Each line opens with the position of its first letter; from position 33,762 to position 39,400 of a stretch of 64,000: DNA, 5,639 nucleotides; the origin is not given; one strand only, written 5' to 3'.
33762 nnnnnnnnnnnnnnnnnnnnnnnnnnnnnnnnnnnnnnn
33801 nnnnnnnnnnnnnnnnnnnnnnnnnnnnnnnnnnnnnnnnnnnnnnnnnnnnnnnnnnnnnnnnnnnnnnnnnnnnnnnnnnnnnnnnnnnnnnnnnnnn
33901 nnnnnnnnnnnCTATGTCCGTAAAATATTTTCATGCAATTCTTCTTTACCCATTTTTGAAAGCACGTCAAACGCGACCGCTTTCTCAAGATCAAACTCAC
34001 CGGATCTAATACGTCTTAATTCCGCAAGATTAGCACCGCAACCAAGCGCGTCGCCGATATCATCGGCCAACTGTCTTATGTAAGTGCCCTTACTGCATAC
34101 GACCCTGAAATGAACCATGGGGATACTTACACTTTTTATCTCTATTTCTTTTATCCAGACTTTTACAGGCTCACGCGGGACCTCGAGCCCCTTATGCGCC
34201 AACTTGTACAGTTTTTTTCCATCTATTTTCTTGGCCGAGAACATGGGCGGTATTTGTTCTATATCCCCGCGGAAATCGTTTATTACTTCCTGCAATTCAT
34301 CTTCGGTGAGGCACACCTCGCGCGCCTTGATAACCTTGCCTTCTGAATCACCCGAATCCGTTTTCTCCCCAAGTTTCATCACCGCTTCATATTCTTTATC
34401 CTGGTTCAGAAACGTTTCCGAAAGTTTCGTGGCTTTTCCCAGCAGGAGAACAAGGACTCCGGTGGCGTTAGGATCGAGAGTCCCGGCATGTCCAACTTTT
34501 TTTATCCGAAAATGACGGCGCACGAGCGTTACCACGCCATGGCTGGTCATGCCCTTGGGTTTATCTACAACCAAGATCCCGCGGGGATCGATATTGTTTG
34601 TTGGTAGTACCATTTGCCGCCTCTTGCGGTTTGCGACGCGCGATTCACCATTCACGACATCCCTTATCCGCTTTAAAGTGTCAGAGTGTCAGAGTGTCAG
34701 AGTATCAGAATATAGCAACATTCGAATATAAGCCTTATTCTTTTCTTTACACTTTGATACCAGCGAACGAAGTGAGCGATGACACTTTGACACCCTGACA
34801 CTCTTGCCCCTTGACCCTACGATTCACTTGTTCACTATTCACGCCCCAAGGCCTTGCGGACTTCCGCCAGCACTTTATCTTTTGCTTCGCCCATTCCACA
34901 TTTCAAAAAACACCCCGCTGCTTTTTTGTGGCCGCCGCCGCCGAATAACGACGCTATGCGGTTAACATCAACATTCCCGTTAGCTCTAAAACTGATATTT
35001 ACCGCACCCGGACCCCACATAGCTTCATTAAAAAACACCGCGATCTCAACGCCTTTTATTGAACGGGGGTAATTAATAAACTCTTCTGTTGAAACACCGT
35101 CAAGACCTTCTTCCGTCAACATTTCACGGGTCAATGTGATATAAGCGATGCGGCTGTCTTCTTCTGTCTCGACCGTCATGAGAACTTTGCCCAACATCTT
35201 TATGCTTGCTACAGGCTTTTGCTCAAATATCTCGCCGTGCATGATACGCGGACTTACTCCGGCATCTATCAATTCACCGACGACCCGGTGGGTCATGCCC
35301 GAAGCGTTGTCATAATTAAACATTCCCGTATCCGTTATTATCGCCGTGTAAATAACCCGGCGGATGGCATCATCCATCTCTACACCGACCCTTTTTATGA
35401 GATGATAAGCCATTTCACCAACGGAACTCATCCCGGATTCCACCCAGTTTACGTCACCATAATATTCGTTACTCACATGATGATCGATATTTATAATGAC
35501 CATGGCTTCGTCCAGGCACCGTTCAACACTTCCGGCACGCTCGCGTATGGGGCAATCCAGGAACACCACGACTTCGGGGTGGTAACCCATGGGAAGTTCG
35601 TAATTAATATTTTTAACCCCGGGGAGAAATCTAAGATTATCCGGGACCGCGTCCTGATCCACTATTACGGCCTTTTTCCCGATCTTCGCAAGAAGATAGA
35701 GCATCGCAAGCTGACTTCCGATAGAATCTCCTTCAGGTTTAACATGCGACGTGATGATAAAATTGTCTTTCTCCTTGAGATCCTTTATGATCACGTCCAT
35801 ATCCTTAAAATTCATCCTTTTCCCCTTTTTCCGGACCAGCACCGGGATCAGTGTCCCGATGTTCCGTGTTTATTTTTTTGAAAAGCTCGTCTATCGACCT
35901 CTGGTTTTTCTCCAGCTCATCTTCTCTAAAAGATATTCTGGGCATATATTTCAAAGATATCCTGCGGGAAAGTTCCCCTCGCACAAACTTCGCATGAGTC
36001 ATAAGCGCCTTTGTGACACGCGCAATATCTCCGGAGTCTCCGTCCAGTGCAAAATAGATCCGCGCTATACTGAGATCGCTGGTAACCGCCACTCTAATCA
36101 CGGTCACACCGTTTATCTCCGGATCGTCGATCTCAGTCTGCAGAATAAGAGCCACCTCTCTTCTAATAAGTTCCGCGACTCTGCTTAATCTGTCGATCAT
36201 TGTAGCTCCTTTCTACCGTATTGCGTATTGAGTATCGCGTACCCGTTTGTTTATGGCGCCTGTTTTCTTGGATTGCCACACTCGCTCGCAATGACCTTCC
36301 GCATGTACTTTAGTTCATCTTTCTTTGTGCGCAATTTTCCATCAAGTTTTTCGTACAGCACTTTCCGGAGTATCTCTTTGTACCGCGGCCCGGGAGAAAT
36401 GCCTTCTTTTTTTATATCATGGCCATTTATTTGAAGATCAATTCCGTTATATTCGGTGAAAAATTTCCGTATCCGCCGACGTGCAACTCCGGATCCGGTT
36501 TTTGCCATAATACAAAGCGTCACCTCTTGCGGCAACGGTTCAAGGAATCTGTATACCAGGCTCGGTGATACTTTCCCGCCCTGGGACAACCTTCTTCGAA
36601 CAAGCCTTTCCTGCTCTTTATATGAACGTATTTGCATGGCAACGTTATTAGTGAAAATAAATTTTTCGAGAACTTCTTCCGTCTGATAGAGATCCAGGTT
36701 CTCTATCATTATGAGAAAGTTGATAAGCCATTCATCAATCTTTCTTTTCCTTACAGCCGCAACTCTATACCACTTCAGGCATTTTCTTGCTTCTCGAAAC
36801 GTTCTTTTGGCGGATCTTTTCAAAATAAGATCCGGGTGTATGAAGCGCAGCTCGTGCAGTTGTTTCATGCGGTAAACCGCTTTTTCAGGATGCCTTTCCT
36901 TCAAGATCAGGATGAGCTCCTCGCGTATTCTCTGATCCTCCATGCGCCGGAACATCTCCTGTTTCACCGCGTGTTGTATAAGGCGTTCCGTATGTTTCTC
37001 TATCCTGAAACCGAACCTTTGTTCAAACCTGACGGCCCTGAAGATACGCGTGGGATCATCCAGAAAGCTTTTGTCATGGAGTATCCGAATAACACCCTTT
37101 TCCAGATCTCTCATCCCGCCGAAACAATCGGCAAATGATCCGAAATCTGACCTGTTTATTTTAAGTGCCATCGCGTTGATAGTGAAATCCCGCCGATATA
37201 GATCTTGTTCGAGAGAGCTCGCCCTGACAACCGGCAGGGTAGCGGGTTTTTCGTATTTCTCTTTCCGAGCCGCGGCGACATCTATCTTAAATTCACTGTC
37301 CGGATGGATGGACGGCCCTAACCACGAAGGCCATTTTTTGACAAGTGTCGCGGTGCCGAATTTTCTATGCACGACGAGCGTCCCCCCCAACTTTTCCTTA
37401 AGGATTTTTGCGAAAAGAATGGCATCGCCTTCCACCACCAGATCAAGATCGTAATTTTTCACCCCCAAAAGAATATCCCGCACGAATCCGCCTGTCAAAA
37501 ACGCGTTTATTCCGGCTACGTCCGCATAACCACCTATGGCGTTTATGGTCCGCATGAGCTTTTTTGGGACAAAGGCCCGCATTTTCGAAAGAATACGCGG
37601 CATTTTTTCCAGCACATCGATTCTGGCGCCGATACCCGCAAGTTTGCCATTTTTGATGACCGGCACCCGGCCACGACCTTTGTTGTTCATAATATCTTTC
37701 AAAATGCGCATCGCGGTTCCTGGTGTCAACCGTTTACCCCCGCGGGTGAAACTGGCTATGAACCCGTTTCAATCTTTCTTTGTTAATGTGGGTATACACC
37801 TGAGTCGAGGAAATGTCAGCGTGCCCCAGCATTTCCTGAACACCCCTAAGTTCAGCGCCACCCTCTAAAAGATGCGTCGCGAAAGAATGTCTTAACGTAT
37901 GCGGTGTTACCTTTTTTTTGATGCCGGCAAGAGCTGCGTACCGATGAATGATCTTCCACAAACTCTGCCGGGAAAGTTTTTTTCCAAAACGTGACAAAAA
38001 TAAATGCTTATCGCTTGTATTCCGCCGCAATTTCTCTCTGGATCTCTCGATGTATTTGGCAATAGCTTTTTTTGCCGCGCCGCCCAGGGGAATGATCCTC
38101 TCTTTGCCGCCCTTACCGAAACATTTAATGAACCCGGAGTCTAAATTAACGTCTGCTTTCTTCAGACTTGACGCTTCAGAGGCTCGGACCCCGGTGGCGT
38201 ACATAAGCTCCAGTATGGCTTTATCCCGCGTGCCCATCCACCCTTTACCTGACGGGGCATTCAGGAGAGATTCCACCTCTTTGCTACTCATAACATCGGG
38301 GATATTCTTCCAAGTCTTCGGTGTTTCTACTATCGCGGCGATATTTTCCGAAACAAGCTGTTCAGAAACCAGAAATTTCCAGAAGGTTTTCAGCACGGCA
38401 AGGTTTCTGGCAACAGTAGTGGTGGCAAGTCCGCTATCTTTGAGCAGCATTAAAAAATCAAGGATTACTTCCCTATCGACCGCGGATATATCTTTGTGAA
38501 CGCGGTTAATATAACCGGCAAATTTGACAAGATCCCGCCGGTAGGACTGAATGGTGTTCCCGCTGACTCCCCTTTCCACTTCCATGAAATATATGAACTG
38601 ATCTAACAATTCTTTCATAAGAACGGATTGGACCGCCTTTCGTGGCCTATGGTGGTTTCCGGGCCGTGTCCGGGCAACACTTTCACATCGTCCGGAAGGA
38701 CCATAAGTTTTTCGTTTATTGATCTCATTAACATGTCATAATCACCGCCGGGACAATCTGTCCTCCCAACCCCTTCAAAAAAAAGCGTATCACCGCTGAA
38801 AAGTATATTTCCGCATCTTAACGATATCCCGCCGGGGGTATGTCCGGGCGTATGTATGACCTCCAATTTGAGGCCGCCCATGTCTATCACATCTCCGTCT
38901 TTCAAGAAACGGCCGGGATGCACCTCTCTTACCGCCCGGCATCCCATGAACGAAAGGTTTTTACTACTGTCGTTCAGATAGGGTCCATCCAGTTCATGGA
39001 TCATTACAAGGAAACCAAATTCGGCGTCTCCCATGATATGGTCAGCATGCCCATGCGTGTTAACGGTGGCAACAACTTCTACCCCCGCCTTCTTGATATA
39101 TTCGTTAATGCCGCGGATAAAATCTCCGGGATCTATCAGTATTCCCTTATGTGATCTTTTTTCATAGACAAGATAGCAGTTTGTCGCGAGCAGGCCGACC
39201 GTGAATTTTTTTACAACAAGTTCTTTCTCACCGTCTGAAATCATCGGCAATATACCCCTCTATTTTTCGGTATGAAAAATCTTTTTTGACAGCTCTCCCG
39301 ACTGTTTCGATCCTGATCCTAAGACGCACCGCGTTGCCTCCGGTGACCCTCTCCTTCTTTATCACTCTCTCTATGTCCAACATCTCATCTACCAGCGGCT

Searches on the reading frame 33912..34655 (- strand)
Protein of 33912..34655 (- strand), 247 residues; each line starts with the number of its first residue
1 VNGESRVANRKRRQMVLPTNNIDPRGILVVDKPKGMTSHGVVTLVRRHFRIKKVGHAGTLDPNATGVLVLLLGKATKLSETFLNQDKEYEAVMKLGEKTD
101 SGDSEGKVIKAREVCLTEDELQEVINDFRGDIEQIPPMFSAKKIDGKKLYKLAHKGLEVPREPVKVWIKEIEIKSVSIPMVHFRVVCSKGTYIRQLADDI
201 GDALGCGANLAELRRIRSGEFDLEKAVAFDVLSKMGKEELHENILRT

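Call 67: search_protein_families(library=pfam, proteins=[window:33912-34655:-], max_evalue=0.00001)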
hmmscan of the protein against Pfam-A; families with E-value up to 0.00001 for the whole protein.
window:33912-34655:- (247 aa): 2 families
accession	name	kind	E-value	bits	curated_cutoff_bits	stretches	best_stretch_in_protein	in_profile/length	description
PF01509.24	TruB_N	-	1.4e-56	191.5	27.3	1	46-193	1-149/149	TruB family pseudouridylate synthase (N terminal domain)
PF16198.10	TruB_C_2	-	1.3e-12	48.1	29.3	1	194-246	1-55/66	tRNA pseudouridylate synthase B C-terminal domain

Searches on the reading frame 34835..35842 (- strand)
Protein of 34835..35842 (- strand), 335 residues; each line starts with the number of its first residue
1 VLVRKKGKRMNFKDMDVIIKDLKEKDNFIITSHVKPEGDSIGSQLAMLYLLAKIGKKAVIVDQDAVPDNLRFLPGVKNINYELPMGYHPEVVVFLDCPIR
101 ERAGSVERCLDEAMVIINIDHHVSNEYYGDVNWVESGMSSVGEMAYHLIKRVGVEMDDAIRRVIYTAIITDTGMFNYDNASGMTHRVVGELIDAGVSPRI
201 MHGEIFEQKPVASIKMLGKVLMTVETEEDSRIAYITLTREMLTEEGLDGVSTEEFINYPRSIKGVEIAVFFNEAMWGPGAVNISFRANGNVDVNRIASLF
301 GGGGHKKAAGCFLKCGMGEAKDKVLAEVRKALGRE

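Call 67: search_protein_families(library=pfam, proteins=[window:34835-35842:-], max_evalue=0.00001)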
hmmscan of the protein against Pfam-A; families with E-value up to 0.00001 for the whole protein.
window:34835-35842:- (335 aa): 2 families
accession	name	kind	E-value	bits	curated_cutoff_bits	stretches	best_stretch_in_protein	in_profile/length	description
PF01368.27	DHH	-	6.8e-16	59.1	28.1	1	28-168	2-125/125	DHH family, N-terminal domain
PF02272.25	DHHA1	-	3.1e-10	40.9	25.9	1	241-332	9-100/102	DHHA1 domain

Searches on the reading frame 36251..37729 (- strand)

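Call 67: search_protein_families(library=pfam, proteins=[window:36251-37729:-], max_evalue=0.00001)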
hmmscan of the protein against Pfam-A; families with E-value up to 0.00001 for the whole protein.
window:36251-37729:- (492 aa): 1 family
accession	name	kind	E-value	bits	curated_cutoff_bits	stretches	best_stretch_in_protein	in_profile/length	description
PF01743.26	PolyA_pol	-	5e-27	95.2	23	1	76-215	1-126/126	Poly A polymerase head domain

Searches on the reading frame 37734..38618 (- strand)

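Call 69: search_protein_families(library=pfam, proteins=[window:37734-38618:-], max_evalue=0.00001)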
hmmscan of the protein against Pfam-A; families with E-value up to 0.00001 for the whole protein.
window:37734-38618:- (294 aa): 4 families
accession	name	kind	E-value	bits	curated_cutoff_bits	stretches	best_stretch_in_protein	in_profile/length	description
PF00589.27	Phage_integrase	-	6e-50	169.8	27.1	1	109-281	2-171/172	Phage integrase family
PF02899.23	Phage_int_SAM_1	-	6e-17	62.1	22.3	1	5-87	1-83/83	Phage integrase, N-terminal SAM-like domain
PF13495.12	Phage_int_SAM_4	-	5.8e-06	27.1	27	0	4-87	1-82/85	Phage integrase, N-terminal SAM-like domain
PF13102.12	Phage_int_SAM_5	-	7.3e-06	26.7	22.3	0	4-93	2-92/98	Phage integrase SAM-like domain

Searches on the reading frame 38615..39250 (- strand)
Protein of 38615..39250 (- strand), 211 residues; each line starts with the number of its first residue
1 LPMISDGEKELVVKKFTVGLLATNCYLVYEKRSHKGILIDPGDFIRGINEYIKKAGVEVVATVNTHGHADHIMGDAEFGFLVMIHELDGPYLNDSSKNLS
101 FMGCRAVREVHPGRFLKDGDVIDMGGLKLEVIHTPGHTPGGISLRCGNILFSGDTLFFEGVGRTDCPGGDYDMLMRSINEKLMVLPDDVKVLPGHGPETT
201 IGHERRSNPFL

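Call 69: search_protein_families(library=pfam, proteins=[window:38615-39250:-], max_evalue=0.00001)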
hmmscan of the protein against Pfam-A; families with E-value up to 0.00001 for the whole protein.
window:38615-39250:- (211 aa): 1 family
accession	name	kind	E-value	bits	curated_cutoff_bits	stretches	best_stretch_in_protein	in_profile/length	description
PF00753.33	Lactamase_B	-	3.6e-26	92.7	22.7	1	19-195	2-196/196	Metallo-beta-lactamase superfamily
